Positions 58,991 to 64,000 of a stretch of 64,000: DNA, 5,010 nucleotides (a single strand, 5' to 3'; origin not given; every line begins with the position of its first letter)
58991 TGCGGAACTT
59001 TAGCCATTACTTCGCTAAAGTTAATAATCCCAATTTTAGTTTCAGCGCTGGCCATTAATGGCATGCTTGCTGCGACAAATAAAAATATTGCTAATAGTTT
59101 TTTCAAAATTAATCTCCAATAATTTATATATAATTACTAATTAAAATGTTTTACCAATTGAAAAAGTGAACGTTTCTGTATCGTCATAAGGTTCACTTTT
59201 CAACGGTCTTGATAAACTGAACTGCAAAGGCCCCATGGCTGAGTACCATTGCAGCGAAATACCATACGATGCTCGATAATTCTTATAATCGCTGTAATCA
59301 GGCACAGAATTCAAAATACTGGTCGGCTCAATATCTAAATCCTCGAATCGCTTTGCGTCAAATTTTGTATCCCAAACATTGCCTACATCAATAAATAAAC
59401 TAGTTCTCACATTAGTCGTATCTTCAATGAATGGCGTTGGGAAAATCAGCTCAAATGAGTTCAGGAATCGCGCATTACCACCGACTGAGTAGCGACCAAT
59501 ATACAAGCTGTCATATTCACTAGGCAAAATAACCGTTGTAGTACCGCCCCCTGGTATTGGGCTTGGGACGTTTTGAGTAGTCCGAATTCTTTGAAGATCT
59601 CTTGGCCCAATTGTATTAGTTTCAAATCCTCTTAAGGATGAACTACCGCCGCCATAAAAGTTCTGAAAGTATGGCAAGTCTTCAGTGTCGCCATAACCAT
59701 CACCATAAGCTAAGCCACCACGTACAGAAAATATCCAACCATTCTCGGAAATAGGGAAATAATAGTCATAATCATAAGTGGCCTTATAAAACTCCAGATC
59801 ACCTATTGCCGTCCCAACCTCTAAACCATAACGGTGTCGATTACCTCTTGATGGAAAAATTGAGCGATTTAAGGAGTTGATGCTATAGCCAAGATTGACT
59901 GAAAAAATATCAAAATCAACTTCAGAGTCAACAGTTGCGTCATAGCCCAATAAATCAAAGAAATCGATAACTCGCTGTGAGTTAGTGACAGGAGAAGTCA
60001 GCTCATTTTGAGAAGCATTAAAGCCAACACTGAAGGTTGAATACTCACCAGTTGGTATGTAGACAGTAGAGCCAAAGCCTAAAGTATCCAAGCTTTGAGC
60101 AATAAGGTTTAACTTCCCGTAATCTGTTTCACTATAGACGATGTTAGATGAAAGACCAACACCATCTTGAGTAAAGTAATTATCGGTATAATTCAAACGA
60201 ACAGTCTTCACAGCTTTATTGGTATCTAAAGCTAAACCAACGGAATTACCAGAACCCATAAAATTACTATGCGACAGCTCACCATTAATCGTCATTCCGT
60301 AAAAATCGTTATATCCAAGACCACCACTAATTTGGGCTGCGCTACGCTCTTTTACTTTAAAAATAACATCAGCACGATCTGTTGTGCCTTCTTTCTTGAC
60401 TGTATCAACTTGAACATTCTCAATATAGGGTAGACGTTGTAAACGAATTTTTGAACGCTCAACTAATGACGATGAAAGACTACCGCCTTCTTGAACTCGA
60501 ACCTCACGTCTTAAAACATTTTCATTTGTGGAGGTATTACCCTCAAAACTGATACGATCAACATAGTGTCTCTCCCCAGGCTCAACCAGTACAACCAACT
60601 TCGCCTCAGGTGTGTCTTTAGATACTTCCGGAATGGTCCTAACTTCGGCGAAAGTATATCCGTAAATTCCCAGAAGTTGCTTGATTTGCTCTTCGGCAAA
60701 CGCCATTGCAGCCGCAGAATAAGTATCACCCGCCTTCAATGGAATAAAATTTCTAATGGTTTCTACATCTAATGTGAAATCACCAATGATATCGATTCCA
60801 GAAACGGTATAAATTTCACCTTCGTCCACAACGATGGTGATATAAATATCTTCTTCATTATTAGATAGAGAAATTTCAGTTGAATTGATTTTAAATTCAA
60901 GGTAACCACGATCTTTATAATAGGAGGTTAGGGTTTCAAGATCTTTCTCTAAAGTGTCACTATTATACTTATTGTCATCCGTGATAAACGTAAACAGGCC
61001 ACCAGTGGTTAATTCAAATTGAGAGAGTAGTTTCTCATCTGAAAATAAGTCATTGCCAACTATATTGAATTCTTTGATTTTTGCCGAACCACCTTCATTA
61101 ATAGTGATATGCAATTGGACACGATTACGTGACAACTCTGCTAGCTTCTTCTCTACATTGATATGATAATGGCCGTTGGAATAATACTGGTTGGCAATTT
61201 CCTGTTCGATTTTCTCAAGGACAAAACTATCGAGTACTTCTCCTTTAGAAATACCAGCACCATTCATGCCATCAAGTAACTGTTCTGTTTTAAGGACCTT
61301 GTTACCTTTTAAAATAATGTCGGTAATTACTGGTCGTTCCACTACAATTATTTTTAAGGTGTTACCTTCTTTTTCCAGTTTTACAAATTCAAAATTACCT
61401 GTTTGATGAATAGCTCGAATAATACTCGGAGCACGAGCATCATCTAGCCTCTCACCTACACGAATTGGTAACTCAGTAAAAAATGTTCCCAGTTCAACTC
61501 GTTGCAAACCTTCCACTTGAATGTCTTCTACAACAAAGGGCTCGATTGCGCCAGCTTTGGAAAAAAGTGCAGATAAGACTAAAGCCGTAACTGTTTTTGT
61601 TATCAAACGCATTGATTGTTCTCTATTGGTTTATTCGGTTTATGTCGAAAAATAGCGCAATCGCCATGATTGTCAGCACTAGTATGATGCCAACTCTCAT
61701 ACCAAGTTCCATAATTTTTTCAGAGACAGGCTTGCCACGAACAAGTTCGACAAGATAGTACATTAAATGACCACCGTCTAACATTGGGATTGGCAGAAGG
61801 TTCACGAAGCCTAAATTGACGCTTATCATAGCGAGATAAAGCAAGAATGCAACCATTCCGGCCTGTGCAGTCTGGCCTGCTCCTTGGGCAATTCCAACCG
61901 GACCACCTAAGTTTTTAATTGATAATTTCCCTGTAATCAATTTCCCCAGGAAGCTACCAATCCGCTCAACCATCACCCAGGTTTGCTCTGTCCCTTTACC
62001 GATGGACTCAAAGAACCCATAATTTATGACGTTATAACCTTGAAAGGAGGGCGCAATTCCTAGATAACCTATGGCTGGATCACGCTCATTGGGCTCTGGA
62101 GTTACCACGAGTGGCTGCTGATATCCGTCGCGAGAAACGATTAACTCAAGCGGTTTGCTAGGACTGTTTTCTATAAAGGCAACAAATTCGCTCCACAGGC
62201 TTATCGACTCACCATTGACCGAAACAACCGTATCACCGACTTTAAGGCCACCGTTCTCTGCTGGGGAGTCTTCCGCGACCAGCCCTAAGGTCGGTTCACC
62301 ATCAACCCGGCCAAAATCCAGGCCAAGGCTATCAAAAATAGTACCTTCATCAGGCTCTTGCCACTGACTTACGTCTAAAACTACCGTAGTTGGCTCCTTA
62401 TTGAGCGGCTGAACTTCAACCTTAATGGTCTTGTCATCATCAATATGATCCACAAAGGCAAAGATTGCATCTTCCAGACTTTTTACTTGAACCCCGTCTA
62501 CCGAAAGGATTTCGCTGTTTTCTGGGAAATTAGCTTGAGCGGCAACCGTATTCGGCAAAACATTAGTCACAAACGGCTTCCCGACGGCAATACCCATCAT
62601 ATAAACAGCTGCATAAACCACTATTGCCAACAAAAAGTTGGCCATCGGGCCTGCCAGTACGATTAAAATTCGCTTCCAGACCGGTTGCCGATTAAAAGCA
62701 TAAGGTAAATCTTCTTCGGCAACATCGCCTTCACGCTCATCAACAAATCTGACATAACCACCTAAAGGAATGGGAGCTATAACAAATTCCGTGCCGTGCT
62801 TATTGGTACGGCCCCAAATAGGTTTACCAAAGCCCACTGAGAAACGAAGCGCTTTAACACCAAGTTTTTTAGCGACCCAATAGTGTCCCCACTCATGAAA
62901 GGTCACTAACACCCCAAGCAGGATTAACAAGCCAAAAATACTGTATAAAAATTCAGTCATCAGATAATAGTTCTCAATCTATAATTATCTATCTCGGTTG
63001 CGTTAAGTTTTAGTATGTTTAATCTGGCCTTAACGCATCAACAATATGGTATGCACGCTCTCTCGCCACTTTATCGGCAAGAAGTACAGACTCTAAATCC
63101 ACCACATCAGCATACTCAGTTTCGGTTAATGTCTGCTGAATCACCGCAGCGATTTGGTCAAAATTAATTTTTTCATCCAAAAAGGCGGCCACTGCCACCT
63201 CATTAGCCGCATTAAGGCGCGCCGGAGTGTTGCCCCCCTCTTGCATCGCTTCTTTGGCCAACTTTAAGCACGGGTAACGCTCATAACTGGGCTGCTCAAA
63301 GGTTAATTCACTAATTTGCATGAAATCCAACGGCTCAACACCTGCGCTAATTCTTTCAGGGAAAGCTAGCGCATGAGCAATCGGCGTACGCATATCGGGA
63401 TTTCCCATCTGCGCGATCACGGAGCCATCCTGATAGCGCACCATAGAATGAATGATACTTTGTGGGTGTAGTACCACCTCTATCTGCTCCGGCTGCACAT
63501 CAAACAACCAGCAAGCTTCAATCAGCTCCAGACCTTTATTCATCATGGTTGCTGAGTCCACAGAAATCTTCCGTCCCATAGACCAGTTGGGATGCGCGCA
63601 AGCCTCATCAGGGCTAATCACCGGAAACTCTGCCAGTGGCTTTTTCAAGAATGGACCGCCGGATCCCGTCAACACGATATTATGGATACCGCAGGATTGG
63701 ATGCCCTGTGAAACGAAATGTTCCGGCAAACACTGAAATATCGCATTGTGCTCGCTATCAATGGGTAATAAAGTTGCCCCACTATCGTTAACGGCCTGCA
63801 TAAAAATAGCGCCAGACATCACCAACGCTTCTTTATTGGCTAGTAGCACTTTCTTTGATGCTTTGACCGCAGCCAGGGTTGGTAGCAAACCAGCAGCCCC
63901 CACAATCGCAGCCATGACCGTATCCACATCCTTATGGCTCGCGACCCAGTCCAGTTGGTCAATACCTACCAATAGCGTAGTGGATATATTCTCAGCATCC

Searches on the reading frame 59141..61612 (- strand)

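Call 65: search_protein_families(library=pfam, proteins=[window:59141-61612:-], max_evalue=0.00001)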
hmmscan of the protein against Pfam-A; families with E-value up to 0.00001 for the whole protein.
window:59141-61612:- (823 aa): 3 families
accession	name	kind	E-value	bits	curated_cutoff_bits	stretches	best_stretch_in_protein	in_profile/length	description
PF01103.29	Omp85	-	3e-75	254.2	24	1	450-823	1-325/325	Omp85 superfamily domain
PF07244.20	POTRA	-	8.2e-55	183.9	21.3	4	178-265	2-79/79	Surface antigen variable number repeat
PF08478.15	POTRA_1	-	4.9e-08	33.6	23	0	352-403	4-55/69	POTRA domain, FtsQ-type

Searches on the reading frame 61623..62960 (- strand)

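Call 65: search_protein_families(library=pfam, proteins=[window:61623-62960:-], max_evalue=0.00001)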
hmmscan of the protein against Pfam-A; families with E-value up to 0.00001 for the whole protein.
window:61623-62960:- (445 aa): 4 families
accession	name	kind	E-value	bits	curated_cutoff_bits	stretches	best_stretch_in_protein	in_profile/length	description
PF02163.28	Peptidase_M50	-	6.7e-74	248.4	27.2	1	11-430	2-220/221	Peptidase family M50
PF17820.7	PDZ_6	-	1.3e-16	60.5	27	1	228-275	5-52/54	PDZ domain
PF13180.12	PDZ_2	-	3.5e-12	46.9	27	0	212-282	3-74/80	PDZ domain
PF00595.29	PDZ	-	4.3e-12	46.7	23.2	1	228-274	32-79/81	PDZ domain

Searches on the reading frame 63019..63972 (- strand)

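Call 65: search_protein_families(library=pfam, proteins=[window:63019-63972:-], max_evalue=0.00001)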
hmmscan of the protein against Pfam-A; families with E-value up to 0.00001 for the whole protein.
window:63019-63972:- (317 aa): 3 families
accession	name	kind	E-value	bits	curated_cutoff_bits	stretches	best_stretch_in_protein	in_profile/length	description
PF13288.12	DXPR_C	-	2.6e-42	144.2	27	1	189-305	1-114/115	DXP reductoisomerase C-terminal domain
PF08436.17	DXP_redisom_C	-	1.4e-35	121.7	26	1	68-157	1-84/84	1-deoxy-D-xylulose 5-phosphate reductoisomerase C-terminal domain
PF02670.22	DXP_reductoisom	-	4.2e-17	63.5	21.7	1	2-54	77-129/129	1-deoxy-D-xylulose 5-phosphate reductoisomerase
